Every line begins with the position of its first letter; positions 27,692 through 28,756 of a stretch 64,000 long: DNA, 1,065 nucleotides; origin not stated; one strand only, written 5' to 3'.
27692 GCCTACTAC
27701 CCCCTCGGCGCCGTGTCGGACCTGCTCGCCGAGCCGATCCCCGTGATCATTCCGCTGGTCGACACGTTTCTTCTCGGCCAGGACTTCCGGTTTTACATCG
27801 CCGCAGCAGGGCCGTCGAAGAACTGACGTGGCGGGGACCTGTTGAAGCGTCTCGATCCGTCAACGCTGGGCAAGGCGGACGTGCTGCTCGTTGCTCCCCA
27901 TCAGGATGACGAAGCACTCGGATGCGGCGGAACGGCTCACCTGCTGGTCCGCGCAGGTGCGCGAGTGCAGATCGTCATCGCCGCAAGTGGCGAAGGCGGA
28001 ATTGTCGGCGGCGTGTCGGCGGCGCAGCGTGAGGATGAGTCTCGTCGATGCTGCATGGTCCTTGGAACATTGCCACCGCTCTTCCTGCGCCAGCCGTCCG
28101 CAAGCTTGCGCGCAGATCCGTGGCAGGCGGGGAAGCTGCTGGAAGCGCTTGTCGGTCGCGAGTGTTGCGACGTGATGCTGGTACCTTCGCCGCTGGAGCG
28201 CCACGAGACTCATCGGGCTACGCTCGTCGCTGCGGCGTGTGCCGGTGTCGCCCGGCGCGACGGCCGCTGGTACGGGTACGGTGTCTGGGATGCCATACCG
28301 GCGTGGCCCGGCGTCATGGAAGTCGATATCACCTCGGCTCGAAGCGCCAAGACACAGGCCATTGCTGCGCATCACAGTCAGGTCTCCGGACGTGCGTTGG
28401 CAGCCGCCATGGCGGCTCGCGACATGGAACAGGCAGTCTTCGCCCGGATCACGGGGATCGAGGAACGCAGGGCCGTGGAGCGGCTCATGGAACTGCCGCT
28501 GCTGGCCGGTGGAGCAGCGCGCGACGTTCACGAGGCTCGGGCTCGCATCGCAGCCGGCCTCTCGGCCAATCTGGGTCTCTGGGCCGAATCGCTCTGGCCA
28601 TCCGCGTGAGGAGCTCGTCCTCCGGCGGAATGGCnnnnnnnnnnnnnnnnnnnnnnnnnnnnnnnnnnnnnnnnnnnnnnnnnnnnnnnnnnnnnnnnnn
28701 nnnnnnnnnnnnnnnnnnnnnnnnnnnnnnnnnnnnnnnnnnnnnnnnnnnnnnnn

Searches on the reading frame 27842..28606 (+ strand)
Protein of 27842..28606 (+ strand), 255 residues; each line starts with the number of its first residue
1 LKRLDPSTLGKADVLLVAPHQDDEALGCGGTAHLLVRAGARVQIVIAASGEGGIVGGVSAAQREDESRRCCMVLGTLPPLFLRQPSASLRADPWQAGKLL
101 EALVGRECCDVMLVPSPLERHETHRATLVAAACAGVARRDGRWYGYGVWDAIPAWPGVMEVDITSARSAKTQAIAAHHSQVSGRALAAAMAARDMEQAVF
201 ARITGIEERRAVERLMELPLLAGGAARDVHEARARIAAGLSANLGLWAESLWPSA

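Call 65: search_protein_families(library=pfam, proteins=[window:27842-28606:+], max_evalue=0.001)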
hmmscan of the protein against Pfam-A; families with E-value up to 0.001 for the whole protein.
window:27842-28606:+ (255 aa): 1 family
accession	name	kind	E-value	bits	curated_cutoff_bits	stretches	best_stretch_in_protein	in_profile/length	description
PF02585.22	PIG-L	-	5e-17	63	28.2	1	15-131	1-125/129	GlcNAc-PI de-N-acetylase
